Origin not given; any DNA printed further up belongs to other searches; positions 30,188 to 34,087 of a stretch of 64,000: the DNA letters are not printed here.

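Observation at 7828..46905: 39-kb co-directional block of six giant extracellular-protein genes (about 12,600 codons)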

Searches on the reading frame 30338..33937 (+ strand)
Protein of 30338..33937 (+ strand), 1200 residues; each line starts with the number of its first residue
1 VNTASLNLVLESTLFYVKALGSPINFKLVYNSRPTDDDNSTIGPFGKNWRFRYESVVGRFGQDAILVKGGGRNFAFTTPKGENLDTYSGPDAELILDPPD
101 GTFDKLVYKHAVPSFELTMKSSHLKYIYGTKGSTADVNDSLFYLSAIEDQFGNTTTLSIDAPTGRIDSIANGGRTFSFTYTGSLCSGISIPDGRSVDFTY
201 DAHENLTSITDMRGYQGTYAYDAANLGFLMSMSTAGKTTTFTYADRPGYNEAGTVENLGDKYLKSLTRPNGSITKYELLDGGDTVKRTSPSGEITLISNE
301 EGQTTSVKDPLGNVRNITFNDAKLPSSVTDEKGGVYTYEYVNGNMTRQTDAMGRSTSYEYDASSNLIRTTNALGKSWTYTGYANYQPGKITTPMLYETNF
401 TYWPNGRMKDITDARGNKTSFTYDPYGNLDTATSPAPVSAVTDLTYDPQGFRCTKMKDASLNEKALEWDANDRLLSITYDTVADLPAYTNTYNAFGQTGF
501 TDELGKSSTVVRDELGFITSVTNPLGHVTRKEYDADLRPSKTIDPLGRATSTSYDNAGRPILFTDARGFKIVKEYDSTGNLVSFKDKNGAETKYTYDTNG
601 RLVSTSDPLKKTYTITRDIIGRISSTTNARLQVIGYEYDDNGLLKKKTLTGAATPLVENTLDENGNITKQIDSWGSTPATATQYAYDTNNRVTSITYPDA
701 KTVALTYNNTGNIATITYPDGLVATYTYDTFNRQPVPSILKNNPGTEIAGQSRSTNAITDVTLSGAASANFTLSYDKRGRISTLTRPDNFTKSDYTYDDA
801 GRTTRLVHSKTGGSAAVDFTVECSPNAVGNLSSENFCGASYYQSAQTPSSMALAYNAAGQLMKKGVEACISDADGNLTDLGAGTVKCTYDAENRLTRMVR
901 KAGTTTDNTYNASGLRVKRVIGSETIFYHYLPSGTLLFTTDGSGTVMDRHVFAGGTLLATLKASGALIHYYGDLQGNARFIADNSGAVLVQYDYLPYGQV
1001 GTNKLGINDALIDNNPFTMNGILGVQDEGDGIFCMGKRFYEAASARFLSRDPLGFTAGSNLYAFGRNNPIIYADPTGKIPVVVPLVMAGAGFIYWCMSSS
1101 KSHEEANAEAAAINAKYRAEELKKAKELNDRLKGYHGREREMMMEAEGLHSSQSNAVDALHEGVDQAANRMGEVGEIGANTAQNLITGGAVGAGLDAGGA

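Call 61: predict_structure(alignment_id=A5)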
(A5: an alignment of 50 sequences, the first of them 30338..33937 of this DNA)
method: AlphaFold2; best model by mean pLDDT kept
length: 1200 residues; sequences in the alignment: 50
mean_pLDDT: 81.1   pTM: 0.77
mean pLDDT of the five models: 81.1, 79.3, 78.2, 76.5, 75.2
residues with pLDDT >= 90: 584; 70-90: 412; 50-70: 72; < 50: 132
segments of 3 or more residues with pLDDT < 50: 1053-1059, 1080-1200
pLDDT, mean of each block of 10 residues (from residue 1): 75 83 87 87 89 92 88 88 87 90 91 92 93 88 94 94 92 93 94 95 94 93 89 91 84 63 90 87 81 76 67 70 83 83 92 94 91 95 86 96 93 94 92 82 93 92 93 91 91 89 91 86 93 83 91 82 89 84 87 89 89 91 91 93 90 84 94 91 94 95 94 94 95 76 56 77 95 89 90 92 90 74 87 89 80 82 88 90 88 92 91 92 94 91 94 90 92 89 90 85 80 84 89 87 83 47 53 62 26 23 26 30 30 30 30 29 28 26 26 24
secondary structure, 60 per line:
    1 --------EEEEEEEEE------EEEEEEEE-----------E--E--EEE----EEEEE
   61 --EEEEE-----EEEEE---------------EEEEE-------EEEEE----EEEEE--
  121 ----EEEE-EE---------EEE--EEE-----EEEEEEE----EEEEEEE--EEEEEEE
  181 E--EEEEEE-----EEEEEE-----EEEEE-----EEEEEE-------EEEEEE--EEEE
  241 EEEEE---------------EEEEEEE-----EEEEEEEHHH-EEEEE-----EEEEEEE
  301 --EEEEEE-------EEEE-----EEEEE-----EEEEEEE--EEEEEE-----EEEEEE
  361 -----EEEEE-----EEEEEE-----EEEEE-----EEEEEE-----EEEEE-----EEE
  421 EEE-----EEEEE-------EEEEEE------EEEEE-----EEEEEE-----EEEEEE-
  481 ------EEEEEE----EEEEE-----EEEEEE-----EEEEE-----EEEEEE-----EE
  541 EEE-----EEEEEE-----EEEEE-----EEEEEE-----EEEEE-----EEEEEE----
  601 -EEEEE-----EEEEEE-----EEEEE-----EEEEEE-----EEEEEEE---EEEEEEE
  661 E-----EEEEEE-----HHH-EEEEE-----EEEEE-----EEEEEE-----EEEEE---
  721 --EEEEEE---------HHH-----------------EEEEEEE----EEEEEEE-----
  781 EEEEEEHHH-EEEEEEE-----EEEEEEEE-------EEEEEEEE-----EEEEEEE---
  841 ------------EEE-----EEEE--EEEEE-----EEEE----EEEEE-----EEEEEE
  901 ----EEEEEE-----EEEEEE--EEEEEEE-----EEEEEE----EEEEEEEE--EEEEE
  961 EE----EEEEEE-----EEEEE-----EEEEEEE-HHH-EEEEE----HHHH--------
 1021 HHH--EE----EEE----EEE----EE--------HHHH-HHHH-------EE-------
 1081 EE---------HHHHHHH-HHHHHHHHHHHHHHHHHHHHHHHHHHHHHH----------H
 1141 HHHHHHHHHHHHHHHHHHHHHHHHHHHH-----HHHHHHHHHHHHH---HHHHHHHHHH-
elements in order (helices of 4 or more, strands of 3 or more residues): E9-17 E24-31 E49-51 E56-60 E63-67 E73-77 E93-97 E105-109 E114-118 E125-128 E141-143 E146-148 E154-160 E165-171 E174-181 E184-189 E195-200 E206-210 E216-221 E229-234 E237-245 E261-267 E273-279 E284-288 E294-300 E303-308 E316-319 E325-329 E335-341 E344-349 E355-360 E366-370 E376-381 E387-391 E397-402 E408-412 E418-423 E429-433 E441-446 E453-457 E463-468 E474-479 E487-492 E497-501 E507-512 E518-522 E528-533 E539-543 E549-554 E560-564 E570-575 E581-585 E591-596 E602-606 E612-617 E623-627 E633-638 E644-650 E654-661 E667-672 E682-686 E692-696 E702-707 E713-717 E723-728 E758-764 E769-775 E781-786 E791-797 E803-810 E818-825 E831-837 E853-855 E861-864 E867-871 E877-880 E885-889 E895-900 E905-910 E916-921 E924-930 E936-941 E946-953 E956-962 E967-972 E978-982 E988-994 E1000-1004 H1009-1012 E1032-1034 E1039-1041 H1056-1059 H1061-1064 H1092-1098 H1100-1129 H1140-1168 H1174-1186 H1190-1199

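Call 63: fold_search(model_id=the predicted structure, library=pdb)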
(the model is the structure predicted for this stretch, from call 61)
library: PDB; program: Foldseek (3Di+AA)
matches with E <= 10: 865; with E <= 0.001: 110
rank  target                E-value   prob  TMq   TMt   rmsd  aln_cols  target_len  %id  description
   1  8qjd_B                1.0e-58  1.00  0.51  0.57  10.7      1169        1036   17  T6SS-linked Rhs repeat protein - Salmonella bongori Rhs-core domain (released 2024-09-25)
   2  8qjc                  1.7e-58  1.00  0.58  0.65   9.2      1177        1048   16  T6SS-linked Rhs repeat protein - Salmonella bongori Rhs-core domain with toxin domain (released 2024-09-25)
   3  8uxt                  1.9e-58  1.00  0.57  0.49   8.5      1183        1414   16  Acinetobacter baumannii Tse15 Rhs effector, toxin cleavage mutant (D1369N, D1391N) (released 2024-10-09)
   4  8qja_A                2.8e-57  1.00  0.48  0.55  10.6      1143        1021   17  T6SS-linked Rhs repeat protein - Advenella mimigardefordensis VgrG-Rhs core (released 2024-09-25)
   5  8qja_B                2.9e-57  1.00  0.54  0.62   9.2      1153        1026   18  T6SS-linked Rhs repeat protein - Advenella mimigardefordensis VgrG-Rhs core (released 2024-09-25)
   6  8qjb_A                6.0e-57  1.00  0.53  0.60  10.5      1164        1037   17  T6SS-linked Rhs repeat protein - Salmonella bongori Rhs-core domain extended N-terminus (released 2024-09-25)
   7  8qja_C                7.6e-57  1.00  0.51  0.59  10.0      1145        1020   17  T6SS-linked Rhs repeat protein - Advenella mimigardefordensis VgrG-Rhs core (released 2024-09-25)
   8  7q97_A                9.6e-57  1.00  0.57  0.63   8.4      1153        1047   18  Structure of the bacterial type VI secretion system effector RhsA. (released 2021-12-22)
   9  8qja_D                1.2e-56  1.00  0.44  0.51  11.6      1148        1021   17  T6SS-linked Rhs repeat protein - Advenella mimigardefordensis VgrG-Rhs core (released 2024-09-25)
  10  8uy4_A                1.3e-53  1.00  0.49  0.45  11.3      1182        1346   15  Acinetobacter baumannii Tse15 Rhs effector (released 2024-10-09)
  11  7pq5                  2.8e-52  1.00  0.40  0.44  14.7      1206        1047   17  Photorhabdus laumondii T6SS-associated Rhs protein carrying the Tre23 toxin domain (released 2021-12-01)
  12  8cp6_B                5.0e-51  1.00  0.52  0.57  11.7      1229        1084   16  Type six secretion system exported effector 5 (Tse5) (released 2023-12-06)
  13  8h8b                  2.2e-46  1.00  0.50  0.56  10.0      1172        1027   16  Type VI secretion system effector RhsP in its pre-autoproteolysis and monomeric form (released 2023-01-18)
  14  8h8a_A                3.4e-44  1.00  0.61  0.75   7.9      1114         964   16  Type VI secretion system effector RhsP in its post-autoproteolysis and monomeric form (released 2023-01-18)
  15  9ifo_A                6.1e-42  1.00  0.47  0.42  15.6      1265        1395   17  Structure of Teneurin-Like Protein (TLP) (released 2026-03-11)
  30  4o9x                  8.9e-31  1.00  0.55  0.33  16.9      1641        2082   12  Crystal Structure of TcdB2-TccC3 (released 2014-02-26)
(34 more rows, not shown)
